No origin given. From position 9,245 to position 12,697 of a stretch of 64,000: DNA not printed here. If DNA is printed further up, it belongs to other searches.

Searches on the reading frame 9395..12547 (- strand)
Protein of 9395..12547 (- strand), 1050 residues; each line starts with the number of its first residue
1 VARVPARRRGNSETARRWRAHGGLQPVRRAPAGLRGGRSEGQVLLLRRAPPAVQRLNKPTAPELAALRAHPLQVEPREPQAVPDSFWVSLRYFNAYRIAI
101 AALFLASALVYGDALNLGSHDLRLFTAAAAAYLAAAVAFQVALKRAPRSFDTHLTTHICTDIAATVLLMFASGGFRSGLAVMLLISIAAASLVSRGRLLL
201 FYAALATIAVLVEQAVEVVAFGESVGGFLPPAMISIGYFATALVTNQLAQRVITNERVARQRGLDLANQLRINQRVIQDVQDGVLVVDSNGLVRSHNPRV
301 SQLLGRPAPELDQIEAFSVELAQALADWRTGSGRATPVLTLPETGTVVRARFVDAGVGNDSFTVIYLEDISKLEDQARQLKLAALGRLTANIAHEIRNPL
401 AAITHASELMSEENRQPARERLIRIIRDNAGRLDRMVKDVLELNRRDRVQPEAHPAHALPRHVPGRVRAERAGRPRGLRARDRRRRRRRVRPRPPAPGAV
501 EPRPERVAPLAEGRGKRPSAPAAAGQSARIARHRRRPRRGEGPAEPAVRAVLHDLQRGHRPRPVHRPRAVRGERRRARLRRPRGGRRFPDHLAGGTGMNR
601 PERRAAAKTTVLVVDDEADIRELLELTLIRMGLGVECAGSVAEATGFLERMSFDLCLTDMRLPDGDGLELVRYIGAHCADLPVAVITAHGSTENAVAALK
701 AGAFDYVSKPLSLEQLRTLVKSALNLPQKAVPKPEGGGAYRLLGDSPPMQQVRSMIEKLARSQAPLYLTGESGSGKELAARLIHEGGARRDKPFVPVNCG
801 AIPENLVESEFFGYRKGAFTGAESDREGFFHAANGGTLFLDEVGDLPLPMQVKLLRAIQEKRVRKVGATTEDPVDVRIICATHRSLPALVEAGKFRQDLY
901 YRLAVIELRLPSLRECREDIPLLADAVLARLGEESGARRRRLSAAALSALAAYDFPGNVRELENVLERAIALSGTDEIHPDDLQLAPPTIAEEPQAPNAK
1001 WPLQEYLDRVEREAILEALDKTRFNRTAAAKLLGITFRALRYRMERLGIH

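Call 63: search_protein_families(library=pfam, proteins=[window:9395-12547:-], max_evalue=0.00001)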
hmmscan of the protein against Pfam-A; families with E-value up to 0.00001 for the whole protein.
window:9395-12547:- (1050 aa): 7 families
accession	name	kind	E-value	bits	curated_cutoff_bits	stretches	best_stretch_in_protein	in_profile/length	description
PF00158.32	Sigma54_activat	-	5e-68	228.5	20.2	1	743-908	2-167/168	Sigma-54 interaction domain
PF25323.1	6TM_PilS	-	3.5e-27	95.8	27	1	87-258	9-188/189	PilS-like transmembrane domain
PF00072.30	Response_reg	-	5.2e-27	94.7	30.2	1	611-720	1-110/111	Response regulator receiver domain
PF14532.12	Sigma54_activ_2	-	7e-26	91.5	25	1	743-913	1-138/138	Sigma-54 interaction domain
PF25601.1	AAA_lid_14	-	1e-21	77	27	1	914-985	1-72/87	AAA+ ATPase lid domain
PF00512.31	HisKA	-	1.1e-14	54.6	26.9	1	385-447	2-64/66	His Kinase A (phospho-acceptor) domain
PF02954.25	HTH_8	-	1.1e-13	51.1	22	1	1007-1046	2-41/42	Bacterial regulatory protein, Fis family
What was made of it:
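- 9395..12547 (-): pilS-pilR: PilS-type sensor kinase plus a sigma-54 enhancer-binding response regulator. This is context only. It is a candidate activator of the two promoters, with no direct evidence. Pfam hits 6TM_PilS, HisKA, Response_reg, Sigma54_activat, AAA_lid_14 and HTH_8 (call 63).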
